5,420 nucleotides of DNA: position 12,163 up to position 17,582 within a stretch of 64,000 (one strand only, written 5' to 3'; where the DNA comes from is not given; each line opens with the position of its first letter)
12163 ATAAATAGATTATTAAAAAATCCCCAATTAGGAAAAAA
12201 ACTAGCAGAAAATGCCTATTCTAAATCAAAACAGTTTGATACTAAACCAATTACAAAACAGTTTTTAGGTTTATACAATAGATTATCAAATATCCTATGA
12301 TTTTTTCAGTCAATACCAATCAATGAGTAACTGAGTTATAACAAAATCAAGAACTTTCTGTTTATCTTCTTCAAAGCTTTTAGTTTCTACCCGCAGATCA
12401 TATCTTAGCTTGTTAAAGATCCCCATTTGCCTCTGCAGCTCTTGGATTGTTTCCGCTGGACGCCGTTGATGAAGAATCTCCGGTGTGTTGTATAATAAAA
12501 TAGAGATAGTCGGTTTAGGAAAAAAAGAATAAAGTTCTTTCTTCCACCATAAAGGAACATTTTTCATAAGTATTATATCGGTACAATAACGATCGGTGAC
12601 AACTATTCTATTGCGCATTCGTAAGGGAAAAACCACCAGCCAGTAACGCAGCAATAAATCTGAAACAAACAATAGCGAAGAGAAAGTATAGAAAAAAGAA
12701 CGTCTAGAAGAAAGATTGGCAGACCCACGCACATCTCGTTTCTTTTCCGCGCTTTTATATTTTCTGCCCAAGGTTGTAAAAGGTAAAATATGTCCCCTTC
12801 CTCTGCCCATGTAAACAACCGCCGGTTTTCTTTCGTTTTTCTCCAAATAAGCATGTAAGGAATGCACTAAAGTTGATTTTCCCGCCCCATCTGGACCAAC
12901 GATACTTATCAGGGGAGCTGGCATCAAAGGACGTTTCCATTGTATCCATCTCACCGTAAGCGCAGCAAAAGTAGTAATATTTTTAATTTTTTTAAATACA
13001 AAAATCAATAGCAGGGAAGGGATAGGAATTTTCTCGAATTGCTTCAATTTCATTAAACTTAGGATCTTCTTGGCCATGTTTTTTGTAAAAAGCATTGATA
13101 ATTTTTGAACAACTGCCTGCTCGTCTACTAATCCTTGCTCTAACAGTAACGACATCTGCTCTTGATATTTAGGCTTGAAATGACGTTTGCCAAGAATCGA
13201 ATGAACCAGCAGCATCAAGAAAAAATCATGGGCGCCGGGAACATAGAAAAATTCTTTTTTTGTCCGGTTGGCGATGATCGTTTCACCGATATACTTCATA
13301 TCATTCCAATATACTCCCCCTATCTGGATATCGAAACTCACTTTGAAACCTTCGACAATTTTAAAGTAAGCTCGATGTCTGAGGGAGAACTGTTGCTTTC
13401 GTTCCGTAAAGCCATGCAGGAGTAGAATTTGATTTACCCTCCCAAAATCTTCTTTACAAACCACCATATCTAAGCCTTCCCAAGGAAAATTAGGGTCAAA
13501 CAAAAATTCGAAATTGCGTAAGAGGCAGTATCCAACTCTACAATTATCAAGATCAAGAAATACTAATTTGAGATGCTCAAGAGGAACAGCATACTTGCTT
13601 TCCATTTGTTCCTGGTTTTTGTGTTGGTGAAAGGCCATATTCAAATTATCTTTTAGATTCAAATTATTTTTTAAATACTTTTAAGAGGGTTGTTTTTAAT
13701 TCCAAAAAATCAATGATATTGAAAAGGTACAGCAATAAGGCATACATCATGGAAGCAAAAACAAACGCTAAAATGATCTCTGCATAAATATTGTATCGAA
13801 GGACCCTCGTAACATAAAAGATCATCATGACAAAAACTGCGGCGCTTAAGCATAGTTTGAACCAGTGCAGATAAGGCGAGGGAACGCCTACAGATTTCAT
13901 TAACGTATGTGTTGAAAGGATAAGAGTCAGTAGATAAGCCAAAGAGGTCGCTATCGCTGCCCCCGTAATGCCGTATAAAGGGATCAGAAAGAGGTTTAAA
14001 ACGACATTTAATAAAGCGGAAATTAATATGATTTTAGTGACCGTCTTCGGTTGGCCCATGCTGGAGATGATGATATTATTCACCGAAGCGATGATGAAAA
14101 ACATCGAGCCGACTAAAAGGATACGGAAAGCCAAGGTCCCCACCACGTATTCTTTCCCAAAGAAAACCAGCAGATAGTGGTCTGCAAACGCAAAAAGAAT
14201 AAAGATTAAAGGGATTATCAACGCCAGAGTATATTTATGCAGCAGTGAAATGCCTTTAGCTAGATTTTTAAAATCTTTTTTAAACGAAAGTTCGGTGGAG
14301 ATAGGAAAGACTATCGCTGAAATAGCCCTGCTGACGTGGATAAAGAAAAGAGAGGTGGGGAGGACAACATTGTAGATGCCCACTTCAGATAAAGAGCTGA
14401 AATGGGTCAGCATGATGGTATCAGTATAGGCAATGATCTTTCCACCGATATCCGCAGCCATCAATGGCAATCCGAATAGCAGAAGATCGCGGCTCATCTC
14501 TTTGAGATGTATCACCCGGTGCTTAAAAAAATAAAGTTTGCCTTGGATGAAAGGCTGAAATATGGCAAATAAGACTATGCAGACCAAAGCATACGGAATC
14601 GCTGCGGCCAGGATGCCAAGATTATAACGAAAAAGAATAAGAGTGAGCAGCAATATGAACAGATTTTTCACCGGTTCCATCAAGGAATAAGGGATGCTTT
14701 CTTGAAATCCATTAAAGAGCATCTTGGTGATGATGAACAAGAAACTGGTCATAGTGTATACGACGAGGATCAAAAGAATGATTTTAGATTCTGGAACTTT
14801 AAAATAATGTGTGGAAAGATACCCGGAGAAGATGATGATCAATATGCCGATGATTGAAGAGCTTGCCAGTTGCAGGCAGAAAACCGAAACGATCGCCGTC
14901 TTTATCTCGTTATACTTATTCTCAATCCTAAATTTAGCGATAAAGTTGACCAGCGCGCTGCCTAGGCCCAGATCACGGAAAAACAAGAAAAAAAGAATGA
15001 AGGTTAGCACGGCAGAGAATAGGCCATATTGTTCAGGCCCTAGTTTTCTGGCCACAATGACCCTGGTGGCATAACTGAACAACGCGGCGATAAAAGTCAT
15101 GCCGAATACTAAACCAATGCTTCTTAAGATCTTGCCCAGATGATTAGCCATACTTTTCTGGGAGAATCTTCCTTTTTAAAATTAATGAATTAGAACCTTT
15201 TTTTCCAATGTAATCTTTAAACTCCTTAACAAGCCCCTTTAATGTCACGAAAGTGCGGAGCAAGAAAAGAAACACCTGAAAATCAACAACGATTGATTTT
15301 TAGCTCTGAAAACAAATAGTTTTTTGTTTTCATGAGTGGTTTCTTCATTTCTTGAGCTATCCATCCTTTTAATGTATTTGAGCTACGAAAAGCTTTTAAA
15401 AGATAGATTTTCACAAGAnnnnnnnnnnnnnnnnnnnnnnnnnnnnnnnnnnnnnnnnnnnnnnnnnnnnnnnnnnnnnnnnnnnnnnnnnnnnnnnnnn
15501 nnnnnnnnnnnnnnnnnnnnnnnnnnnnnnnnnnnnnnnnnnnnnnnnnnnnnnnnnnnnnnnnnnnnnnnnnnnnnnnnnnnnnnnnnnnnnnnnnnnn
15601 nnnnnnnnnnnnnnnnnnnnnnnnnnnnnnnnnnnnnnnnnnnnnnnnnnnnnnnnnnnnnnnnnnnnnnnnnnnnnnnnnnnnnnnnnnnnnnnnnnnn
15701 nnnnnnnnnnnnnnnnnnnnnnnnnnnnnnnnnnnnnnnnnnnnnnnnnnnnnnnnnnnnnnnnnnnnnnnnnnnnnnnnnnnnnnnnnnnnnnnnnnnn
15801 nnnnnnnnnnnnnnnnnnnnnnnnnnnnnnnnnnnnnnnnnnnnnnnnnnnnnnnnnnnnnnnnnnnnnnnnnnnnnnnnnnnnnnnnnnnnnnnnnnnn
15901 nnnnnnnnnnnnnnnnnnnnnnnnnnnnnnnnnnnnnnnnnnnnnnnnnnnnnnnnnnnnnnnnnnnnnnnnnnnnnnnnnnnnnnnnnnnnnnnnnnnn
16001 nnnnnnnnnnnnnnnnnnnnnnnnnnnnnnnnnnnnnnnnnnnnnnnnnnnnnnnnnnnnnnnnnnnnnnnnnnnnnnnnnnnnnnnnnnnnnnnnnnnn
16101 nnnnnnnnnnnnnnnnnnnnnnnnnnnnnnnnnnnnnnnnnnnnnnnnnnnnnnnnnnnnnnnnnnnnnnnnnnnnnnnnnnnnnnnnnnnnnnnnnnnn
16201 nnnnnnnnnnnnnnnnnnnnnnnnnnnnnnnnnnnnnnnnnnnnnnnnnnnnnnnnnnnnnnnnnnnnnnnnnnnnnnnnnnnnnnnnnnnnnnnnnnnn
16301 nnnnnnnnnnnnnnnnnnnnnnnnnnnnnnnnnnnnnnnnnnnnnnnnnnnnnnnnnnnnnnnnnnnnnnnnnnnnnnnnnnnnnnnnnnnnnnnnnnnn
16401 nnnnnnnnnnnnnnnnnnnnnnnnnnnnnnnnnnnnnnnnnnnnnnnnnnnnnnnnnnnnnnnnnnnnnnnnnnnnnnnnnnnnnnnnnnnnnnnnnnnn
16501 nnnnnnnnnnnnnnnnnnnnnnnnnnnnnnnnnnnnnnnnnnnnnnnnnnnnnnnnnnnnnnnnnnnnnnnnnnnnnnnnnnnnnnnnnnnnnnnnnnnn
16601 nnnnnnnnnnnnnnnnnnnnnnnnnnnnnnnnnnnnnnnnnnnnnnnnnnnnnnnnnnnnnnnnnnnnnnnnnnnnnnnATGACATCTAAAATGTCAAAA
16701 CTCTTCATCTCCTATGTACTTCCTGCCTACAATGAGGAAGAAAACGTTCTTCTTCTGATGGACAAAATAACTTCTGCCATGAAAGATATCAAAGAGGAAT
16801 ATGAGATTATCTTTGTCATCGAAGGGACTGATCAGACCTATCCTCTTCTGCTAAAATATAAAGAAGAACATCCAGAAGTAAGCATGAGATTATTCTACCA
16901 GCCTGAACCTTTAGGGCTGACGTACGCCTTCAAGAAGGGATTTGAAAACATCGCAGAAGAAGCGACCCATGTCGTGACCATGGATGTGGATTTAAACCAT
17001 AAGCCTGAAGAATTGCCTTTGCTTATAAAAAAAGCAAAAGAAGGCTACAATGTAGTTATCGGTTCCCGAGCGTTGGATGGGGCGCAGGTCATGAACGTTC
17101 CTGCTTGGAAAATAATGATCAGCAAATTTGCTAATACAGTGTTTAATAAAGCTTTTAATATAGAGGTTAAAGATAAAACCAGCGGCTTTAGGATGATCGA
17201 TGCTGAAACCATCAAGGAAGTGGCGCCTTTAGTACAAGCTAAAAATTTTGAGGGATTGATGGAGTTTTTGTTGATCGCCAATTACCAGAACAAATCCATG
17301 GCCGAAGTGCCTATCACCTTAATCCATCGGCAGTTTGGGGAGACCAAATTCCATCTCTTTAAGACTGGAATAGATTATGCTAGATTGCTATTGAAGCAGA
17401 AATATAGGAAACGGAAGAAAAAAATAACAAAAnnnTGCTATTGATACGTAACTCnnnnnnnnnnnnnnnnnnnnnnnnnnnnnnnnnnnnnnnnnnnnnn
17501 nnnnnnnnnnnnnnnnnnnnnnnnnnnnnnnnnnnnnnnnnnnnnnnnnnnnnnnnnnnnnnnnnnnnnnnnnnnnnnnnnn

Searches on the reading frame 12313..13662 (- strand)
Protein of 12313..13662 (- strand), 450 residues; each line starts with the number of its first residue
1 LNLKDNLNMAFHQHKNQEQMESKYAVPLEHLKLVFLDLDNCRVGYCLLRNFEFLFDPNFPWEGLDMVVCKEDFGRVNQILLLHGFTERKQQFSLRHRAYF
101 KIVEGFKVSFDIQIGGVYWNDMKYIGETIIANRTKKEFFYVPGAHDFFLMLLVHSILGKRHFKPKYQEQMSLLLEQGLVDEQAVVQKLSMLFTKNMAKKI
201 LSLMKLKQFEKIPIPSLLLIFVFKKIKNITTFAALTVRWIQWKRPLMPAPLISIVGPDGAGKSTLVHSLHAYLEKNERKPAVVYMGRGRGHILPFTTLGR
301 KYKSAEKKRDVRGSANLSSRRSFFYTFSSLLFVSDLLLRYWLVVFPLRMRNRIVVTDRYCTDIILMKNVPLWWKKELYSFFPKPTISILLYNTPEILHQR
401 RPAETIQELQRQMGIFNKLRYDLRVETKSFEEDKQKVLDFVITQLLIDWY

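Call 3: search_protein_families(library=pfam, proteins=[window:12313-13662:-], max_evalue=1)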
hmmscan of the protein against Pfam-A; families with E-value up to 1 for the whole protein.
window:12313-13662:- (450 aa): 21 families
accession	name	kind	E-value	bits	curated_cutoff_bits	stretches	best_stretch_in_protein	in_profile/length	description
PF02223.23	Thymidylate_kin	-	1.4e-06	28.6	27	1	256-422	3-158/185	Thymidylate kinase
PF14907.12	NTP_transf_5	-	0.00026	21.1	31.2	1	64-156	97-192/249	Uncharacterised nucleotidyltransferase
PF13191.12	AAA_16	-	0.0014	19.6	32.6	1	250-298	25-69/167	AAA ATPase domain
PF03029.23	ATP_bind_1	-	0.0028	17.9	27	1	254-284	1-31/240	Conserved hypothetical ATP binding protein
PF00005.33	ABC_tran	-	0.013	16.5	25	1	251-274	13-36/137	ABC transporter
PF13476.12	AAA_23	-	0.016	16.3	27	1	226-271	4-41/201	AAA domain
PF24883.2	NPHP3_N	-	0.016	15.8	24.8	1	240-285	13-58/164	Nephrocystin 3, N-terminal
PF08433.16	KTI12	-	0.02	14.9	22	1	250-316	2-61/271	Chromatin associated protein KTI12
PF19993.5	DO-GTPase2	-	0.023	14.8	27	1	251-279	2-30/226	Double-GTPase 2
PF13401.12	AAA_22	-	0.027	15.2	27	1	250-279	6-33/130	AAA domain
PF13555.12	AAA_29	-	0.029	14.6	27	1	252-271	25-44/61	P-loop containing region of AAA domain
PF16575.11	CLP1_P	-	0.031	14.6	26.6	1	256-302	1-47/188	mRNA cleavage and polyadenylation factor CLP1 P-loop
PF13671.12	AAA_33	-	0.041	14.6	27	1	251-271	1-21/143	AAA domain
PF00448.28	SRP54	-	0.043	13.9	22.7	1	252-283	4-35/196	SRP54-type protein, GTPase domain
PF02492.25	cobW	-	0.072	13.1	20.7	1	251-283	2-33/180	CobW/HypB/UreG, nucleotide-binding domain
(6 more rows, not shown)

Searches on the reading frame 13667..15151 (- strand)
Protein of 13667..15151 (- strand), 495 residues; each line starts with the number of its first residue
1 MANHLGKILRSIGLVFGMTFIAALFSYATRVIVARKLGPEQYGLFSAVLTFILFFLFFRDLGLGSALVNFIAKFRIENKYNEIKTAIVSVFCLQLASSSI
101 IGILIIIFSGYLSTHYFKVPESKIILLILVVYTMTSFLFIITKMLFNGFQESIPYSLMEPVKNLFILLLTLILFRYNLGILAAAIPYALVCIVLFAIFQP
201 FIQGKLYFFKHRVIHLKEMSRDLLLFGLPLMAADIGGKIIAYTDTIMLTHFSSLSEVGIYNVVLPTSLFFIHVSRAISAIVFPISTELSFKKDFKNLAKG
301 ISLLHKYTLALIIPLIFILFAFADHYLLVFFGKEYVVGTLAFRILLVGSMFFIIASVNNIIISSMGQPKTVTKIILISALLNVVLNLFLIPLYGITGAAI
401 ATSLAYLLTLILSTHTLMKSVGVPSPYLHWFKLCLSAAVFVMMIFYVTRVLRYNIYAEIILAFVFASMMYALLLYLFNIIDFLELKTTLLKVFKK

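Call 3: search_protein_families(library=pfam, proteins=[window:13667-15151:-], max_evalue=1)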
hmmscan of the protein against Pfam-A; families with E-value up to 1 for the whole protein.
window:13667-15151:- (495 aa): 4 families
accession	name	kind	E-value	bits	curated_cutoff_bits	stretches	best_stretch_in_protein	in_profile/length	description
PF01943.22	Polysacc_synt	-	5.9e-30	105.1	28.2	1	9-287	2-272/274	Polysaccharide biosynthesis protein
PF13440.11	Polysacc_synt_3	-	1.3e-17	64.5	23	1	32-336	1-289/293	Polysaccharide biosynthesis protein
PF01554.23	MatE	-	1.4e-06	28.6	24.9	2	240-387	12-160/161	MatE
PF11862.13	DUF3382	-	0.043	14.5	28.9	1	43-101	6-59/97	Domain of unknown function (DUF3382)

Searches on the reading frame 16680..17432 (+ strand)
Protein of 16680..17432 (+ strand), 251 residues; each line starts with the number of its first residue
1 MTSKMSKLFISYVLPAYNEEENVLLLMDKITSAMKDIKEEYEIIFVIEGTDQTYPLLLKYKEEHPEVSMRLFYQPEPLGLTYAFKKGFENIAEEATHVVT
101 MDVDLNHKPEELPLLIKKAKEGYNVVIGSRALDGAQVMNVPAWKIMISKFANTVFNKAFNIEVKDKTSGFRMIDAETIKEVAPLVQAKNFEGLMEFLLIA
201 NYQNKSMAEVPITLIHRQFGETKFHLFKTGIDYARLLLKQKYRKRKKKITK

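Call 21: search_protein_families(library=pfam, proteins=[window:16680-17432:+], max_evalue=0.00001)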
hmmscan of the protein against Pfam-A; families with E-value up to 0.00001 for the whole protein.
window:16680-17432:+ (251 aa): 1 family
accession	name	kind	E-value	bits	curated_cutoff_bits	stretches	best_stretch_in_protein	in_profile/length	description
PF00535.33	Glycos_transf_2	-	6.6e-17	62.4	23.3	1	11-180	1-166/168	Glycosyl transferase family 2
